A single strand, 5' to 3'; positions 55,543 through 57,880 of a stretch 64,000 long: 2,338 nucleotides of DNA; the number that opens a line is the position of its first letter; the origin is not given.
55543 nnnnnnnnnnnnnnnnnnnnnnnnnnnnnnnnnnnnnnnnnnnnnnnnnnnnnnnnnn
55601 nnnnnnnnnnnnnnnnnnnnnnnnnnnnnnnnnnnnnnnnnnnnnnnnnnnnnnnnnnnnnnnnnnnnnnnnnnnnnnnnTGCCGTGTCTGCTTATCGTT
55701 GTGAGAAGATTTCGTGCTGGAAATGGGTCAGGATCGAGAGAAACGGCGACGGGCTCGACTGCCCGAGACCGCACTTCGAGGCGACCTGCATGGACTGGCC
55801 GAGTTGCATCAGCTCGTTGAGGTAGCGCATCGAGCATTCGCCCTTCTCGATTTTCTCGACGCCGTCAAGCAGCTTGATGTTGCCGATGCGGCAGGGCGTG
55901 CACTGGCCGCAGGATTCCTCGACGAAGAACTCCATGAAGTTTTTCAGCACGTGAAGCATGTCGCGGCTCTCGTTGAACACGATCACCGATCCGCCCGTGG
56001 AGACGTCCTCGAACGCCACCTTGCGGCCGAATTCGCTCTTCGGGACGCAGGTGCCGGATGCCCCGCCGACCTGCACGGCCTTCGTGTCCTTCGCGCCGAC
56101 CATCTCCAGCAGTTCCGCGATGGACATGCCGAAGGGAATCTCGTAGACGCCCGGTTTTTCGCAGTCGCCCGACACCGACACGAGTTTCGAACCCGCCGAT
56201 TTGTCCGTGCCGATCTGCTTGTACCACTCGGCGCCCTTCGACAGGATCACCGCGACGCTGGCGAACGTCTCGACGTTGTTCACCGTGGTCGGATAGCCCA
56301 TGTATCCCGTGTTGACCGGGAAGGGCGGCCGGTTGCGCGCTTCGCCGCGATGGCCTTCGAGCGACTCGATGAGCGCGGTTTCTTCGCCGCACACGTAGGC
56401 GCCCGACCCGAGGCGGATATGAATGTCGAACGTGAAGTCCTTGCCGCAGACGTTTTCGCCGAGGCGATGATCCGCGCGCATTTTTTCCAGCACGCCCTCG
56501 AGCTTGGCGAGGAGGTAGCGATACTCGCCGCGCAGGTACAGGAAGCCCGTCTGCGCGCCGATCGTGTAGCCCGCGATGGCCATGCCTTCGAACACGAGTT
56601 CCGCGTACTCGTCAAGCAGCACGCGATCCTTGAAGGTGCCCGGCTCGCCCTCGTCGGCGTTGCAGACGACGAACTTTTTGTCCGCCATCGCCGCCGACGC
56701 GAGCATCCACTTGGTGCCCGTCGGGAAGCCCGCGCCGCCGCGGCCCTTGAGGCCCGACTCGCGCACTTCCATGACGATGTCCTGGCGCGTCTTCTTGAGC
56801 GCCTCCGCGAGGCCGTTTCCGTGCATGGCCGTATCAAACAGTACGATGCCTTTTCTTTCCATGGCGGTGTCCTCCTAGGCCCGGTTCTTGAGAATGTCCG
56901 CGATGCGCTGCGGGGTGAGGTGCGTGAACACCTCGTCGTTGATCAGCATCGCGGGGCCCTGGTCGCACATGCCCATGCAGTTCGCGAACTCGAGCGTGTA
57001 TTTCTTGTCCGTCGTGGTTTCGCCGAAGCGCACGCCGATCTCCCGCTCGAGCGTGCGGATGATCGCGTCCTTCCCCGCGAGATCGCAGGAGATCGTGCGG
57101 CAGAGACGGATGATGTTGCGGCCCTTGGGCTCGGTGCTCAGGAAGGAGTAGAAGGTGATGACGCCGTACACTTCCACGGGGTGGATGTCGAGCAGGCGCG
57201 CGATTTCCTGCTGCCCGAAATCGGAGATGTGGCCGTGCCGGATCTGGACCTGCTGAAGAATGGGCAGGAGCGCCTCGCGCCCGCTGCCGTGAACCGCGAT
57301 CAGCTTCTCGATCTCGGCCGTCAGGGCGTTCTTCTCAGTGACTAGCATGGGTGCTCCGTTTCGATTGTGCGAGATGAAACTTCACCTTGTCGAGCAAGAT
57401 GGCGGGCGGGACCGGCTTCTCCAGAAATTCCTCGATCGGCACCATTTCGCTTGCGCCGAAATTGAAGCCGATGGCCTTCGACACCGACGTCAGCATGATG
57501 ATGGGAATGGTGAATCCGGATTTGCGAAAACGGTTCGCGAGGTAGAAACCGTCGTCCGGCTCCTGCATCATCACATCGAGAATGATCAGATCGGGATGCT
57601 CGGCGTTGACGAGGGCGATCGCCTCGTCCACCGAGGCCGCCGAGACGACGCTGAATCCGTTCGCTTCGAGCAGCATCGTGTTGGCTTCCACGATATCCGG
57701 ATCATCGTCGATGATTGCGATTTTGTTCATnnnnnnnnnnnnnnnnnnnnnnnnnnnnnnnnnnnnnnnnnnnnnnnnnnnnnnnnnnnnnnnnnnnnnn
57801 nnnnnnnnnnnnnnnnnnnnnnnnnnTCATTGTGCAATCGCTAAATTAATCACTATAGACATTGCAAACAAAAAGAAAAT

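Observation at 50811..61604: Complete regulatory neighbourhood for an [FeFe] hydrogenase: catalytic operon with embedded kinase and receiver, divergent from the sensory-hydrogenase kinase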

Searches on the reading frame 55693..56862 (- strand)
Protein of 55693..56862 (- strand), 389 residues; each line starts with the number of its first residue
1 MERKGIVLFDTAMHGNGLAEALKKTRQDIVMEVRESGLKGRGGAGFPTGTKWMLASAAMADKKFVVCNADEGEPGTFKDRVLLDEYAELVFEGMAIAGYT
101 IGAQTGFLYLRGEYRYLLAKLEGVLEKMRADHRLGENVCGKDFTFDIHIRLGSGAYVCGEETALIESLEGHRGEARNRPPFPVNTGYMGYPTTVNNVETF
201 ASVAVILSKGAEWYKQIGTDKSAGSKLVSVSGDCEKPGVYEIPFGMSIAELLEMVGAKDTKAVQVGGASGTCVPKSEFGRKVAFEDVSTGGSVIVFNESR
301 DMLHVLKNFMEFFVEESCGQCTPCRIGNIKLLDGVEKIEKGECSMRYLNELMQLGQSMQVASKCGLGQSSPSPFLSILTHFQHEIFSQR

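Call 4: search_protein_families(library=pfam, proteins=[window:55693-56862:-], max_evalue=0.01)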
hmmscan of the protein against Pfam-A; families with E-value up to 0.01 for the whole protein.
window:55693-56862:- (389 aa): 4 families
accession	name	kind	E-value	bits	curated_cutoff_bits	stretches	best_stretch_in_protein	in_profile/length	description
PF01512.22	Complex1_51K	-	4.6e-41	140.6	31.2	1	33-204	1-149/150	Nuo51 FMN-binding domain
PF10589.14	NADH_4Fe-4S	-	2e-26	92.1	23.5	1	305-385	2-82/85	NADH-ubiquinone oxidoreductase-F iron-sulfur binding region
PF10531.15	SLBB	-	2.3e-05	24.5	27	1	228-263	2-37/55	SLBB domain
PF22461.2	SLBB_2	-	0.00031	21.2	27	1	226-284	1-65/79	SLBB domain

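Call 27: search_solved_structures(query=window:55693-56862:-, max_evalue=1e-20, show_alignments=2)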
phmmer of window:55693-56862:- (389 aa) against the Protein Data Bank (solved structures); distinct sequences matched with E-value up to 1e-20: 61 (the best 60 are shown).
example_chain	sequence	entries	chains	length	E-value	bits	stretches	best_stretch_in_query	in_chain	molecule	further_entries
5xf9_A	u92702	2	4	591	3.7e-101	342.1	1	29-388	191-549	NAD-reducing hydrogenase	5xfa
7t2r_B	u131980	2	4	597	2.3e-100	339.5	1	21-385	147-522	NiFe hydrogenase subunit B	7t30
9n5u_B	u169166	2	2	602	3.1e-100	339.1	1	17-386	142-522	NfnB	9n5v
7q4w_B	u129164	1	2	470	5e-100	338.4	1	25-384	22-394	Iron hydrogenase HydB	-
9bov_B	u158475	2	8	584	5.1e-100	338.4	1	16-385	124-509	NADH dehydrogenase (Quinone)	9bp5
7q4v_B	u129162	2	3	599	9.2e-100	337.5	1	25-384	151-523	Iron hydrogenase HydB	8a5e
8oh5_B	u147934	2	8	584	1.1e-98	334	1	17-384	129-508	NAD-reducing hydrogenase subunit HoxF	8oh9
7p5h_B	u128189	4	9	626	1.4e-96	327.1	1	18-385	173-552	Fe-hydrogenase, subunit beta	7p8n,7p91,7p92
8a6t_B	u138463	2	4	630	1.7e-96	326.8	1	16-384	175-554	Electron bifurcating hydrogenase subunit HydB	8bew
2fug_1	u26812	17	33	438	4.3e-93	315.6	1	23-384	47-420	NADH-quinone oxidoreductase chain 1 | NADH-QUINONE OXIDOREDUCTASE SUBUNIT 1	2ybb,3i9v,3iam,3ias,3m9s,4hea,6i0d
6vw7_B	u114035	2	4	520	3.9e-88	299.3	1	16-384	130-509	NAD-dependent formate dehydrogenase beta subunit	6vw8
6q9c_B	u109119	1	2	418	1.9e-86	293.7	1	17-371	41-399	NADH-quinone oxidoreductase subunit F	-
7q5y_C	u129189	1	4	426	2e-86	293.7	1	17-371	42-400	NADH-quinone oxidoreductase subunit F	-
6hl2_B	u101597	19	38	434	2.1e-86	293.6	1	17-371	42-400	NADH-quinone oxidoreductase subunit F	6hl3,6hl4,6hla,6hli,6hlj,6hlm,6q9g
9fe7_B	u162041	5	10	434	2.1e-86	293.5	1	17-371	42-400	NADH-quinone oxidoreductase subunit F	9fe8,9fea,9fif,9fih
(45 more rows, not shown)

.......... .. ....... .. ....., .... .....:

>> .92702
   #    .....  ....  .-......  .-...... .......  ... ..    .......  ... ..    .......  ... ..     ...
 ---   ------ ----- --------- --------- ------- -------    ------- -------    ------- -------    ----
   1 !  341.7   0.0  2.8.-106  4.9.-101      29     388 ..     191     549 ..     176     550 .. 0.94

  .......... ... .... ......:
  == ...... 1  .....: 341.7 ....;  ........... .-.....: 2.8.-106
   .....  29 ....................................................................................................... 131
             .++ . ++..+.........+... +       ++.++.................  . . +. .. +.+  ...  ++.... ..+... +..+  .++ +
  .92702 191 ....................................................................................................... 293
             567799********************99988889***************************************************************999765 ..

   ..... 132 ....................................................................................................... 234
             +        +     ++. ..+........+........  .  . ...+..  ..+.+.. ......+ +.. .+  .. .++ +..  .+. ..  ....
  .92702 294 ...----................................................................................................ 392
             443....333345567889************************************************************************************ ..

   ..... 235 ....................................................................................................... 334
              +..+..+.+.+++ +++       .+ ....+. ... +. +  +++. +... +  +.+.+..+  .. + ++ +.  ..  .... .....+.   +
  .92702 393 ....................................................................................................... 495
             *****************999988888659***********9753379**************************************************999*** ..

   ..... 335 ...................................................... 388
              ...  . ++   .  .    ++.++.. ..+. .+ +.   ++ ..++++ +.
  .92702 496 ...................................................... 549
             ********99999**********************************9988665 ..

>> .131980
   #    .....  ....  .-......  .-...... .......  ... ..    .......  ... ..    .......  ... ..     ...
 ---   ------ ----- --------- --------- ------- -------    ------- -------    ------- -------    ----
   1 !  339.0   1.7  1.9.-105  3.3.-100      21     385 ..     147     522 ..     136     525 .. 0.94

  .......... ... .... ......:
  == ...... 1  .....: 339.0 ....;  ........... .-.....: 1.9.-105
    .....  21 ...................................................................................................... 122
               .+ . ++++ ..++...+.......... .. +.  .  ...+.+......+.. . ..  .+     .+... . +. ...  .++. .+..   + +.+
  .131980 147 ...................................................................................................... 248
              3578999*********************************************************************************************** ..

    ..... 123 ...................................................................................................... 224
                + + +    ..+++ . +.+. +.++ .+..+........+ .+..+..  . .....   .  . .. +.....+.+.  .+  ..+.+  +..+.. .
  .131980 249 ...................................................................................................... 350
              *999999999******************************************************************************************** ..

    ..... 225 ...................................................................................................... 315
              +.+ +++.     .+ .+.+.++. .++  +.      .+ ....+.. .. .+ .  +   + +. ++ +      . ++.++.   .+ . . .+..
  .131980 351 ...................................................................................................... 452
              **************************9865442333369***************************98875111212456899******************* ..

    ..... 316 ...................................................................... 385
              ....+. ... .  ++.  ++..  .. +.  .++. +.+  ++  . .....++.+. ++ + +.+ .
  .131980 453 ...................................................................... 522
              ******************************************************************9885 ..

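Call 47: search_protein_families(library=ncbifam, proteins=[window:55693-56862:-], max_evalue=0.00001)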
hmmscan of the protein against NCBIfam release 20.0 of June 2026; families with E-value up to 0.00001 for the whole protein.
window:55693-56862:- (389 aa): 6 families
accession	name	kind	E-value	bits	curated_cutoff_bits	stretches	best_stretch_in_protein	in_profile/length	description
TIGR01959.1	nuoF_fam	equivalog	3.4e-120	401.2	558.65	1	17-385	25-406/410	NADH-quinone oxidoreductase subunit NuoF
NF010120.0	PRK13596.1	equivalog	1.9e-98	329.9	389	1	16-386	30-414/433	NADH-quinone oxidoreductase subunit NuoF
NF008436.0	PRK11278.1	equivalog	6.5e-87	292.3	749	1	20-384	41-421/448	NADH-quinone oxidoreductase subunit NuoF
NF003454.1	PRK05035.1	equivalog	1.6e-13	50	345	1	14-268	111-332/556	electron transport complex subunit RsxC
TIGR01945.1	rnfC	subfamily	8.9e-13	47.6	245.95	1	21-264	116-323/435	RnfABCDGE type electron transport complex subunit C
TIGR04481.1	PR_assoc_PrdC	equivalog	4.3e-11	42.3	490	1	25-259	72-272/425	proline reductase-associated electron transfer protein PrdC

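Call 70: find_related_loci(query=A3, collection=metagenome_contigs, flank=8000)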
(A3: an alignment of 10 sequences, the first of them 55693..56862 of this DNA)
Query A3 (389 aa) in metagenome_contigs; peptide patterns used: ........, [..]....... (x = any residue, [..] = any of these).
600 stretches matched a pattern (row limit reached: there are more); 594 encode a relative of the query (tblastn E <= 1e-3); the best 80 are kept; 80 distinct loci.
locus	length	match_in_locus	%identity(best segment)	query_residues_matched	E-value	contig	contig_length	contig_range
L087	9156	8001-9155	71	2-385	0e+0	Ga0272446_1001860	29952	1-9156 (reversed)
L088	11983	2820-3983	68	3-389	0e+0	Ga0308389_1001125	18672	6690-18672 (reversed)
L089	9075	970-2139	66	1-389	0e+0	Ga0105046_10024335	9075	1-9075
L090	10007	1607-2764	68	2-386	0e+0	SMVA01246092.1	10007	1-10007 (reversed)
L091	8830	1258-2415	71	2-386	0e+0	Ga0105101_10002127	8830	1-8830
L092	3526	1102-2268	67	2-389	0e+0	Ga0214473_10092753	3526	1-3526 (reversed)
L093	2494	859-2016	67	4-389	0e+0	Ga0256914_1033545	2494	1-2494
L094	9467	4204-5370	62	1-388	2e-166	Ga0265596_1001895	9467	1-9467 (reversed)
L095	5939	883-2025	63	9-388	2e-165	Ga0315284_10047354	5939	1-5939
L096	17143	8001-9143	62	5-384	9e-160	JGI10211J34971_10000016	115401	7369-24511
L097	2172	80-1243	61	2-388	1e-169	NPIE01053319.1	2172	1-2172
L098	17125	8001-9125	62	17-388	1e-157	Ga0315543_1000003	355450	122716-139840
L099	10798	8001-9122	61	15-388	6e-157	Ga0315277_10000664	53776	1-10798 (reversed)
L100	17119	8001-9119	61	17-388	3e-154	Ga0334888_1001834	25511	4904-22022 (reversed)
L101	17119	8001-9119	61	17-388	1e-154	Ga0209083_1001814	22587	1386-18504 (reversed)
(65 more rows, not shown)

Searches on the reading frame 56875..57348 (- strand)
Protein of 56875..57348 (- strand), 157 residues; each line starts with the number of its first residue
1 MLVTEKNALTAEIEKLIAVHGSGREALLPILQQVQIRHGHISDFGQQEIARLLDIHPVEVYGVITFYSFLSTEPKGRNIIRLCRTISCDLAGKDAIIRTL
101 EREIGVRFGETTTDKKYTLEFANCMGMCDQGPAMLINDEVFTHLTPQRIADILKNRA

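Call 4: search_protein_families(library=pfam, proteins=[window:56875-57348:-], max_evalue=0.01)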
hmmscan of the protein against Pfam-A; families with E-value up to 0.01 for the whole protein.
window:56875-57348:- (157 aa): 1 family
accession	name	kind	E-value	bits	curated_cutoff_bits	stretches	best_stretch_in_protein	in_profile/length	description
PF01257.25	2Fe-2S_thioredx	-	3.9e-47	160.2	24.8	1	13-155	1-143/145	Thioredoxin-like [2Fe-2S] ferredoxin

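Call 47: search_protein_families(library=ncbifam, proteins=[window:56875-57348:-], max_evalue=0.00001)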
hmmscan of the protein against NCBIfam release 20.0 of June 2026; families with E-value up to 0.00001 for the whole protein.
window:56875-57348:- (157 aa): 9 families
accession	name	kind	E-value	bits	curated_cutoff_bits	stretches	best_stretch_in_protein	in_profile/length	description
NF005722.0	PRK07539.1-2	equivalog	2.2e-43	148.1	141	1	8-155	8-155/157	NADH-quinone oxidoreductase subunit NuoE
TIGR01958.1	nuoE_fam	subfamily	8e-40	136.4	142.4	1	22-154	11-145/148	NADH-quinone oxidoreductase subunit NuoE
NF004638.0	PRK05988.1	equivalog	9.9e-37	126.2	198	1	5-155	6-156/159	formate dehydrogenase subunit gamma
NF005725.0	PRK07539.1-5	equivalog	3.8e-34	117.9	220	1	11-155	23-170/174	NADH-quinone oxidoreductase subunit NuoE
NF005721.0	PRK07539.1-1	equivalog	1.1e-32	113.5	308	1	7-154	28-175/292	NADH-quinone oxidoreductase subunit NuoE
NF005747.0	PRK07571.1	equivalog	4.9e-27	94.7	224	1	13-154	25-166/173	bidirectional hydrogenase complex protein HoxE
NF005723.0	PRK07539.1-3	equivalog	1.4e-25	90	226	1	23-154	22-154/158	NADH-quinone oxidoreductase subunit NuoE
NF005724.0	PRK07539.1-4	equivalog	3.6e-20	72.8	280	1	12-154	25-170/240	NADH-quinone oxidoreductase subunit NuoE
NF009040.0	PRK12373.1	equivalog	1.2e-17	64.8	514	1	7-154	19-167/400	NADH-quinone oxidoreductase subunit E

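Call 65: find_encoding_contigs(protein=window:56875-57348:-, flank=10000, max_places=6)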
Protein window:56875-57348:- (157 aa): 2 contigs read that carry it; 2 places shown.
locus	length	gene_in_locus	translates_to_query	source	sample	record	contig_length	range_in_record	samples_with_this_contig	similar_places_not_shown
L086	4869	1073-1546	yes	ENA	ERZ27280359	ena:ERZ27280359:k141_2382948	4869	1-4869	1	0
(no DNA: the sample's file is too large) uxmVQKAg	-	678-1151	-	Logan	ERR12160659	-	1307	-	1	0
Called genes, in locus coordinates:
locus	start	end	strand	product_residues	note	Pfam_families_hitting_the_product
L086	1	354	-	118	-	?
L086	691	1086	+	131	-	PF00072:Response_reg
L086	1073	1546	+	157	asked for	PF01257:2Fe-2S_thioredx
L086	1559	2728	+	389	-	PF01512:Complex1_51K, PF10589:NADH_4Fe-4S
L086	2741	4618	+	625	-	PF00111:Fer2, PF13510:Fer2_4, PF12837:Fer4_6 (faint), PF10588:NADH-G_4Fe-4S_3, PF12838:Fer4_7 (weak), PF22117:Fer4_Nqo3, PF02906:Fe_hyd_lg_C, PF02256:Fe_hyd_SSU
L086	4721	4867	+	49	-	?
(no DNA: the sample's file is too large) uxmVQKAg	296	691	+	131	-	PF00072:Response_reg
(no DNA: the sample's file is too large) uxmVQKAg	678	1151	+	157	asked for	PF01257:2Fe-2S_thioredx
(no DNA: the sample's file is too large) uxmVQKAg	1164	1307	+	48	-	?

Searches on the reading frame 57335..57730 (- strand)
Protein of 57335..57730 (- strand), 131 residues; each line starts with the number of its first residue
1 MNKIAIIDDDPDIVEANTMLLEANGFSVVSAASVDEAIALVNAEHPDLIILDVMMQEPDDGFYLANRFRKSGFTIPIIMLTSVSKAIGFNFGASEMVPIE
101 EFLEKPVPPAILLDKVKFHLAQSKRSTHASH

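Call 4: search_protein_families(library=pfam, proteins=[window:57335-57730:-], max_evalue=0.01)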
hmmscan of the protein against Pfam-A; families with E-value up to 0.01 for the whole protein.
window:57335-57730:- (131 aa): 1 family
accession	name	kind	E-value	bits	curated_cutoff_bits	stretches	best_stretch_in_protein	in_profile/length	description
PF00072.30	Response_reg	-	8.7e-20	71.4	30.2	1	4-116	1-110/111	Response regulator receiver domain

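Call 49: search_protein_families(library=ncbifam, proteins=[window:57335-57730:-], max_evalue=1e-10)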
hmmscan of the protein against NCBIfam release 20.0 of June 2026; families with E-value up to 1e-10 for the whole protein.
window:57335-57730:- (131 aa): 21 families
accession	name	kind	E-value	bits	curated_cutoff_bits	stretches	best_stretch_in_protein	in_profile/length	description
NF045944.1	ResRegRpaBCyano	equivalog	1.3e-16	60.7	330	1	6-125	2-117/229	response regulator transcription factor RpaB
NF007977.0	PRK10701.1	equivalog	1.8e-16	60.3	330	1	1-129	1-125/241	two-component system response regulator RstA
NF040689.1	MtrAB_MtrA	equivalog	3.1e-16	59.4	300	1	4-126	1-119/219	MtrAB system response regulator MtrA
NF047793.1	ResRegPgtA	equivalog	6e-16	58.3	650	1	3-125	7-126/414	two-component system response regulator PgtA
NF007005.1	PRK09468.1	equivalog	1.7e-15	57.1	331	1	2-122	4-121/237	osmolarity response regulator transcription factor OmpR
NF040534.1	resp_reg_YycF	equivalog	2e-15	56.7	340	1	3-126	2-121/231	response regulator YycF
TIGR02154.1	PhoB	equivalog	4e-15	55.7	296.2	1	2-124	3-124/226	phosphate regulon transcriptional regulator PhoB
NF033117.2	vanR_ACDEGLN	exception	4.7e-15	55.8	350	1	4-127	1-120/226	VanR-ABDEGLN family response regulator transcription factor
NF007135.0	PRK09581.1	equivalog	7.7e-15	54.6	474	1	3-117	4-117/457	PleD family two-component system response regulator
NF045717.1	DVU0259_DivK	exception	8.6e-15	54.9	160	1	2-117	3-113/117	DVU0259 family response regulator domain-containing protein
NF053854.1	RespRegPhoBBctds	equivalog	2.2e-14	53.4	270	1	4-95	1-96/225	two-component system response regulator PhoB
NF033120.0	vanR_FM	exception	5.7e-14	52.3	460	1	4-122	6-120/231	vancomycin resistance response regulator transcription factor, VanR-F/VanR-M family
NF041733.1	resp_reg_CseB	equivalog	6.8e-14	51.8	350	1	3-126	2-121/228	two-component system response regulator CseB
NF000403.1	vanR-C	exception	1.9e-13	50.5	480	1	2-129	3-126/231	vancomycin resistance response regulator transcription factor VanR-C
NF011695.0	PRK15115.1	equivalog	3.2e-13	49.2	763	1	3-127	8-129/445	two-component system response regulator GlrR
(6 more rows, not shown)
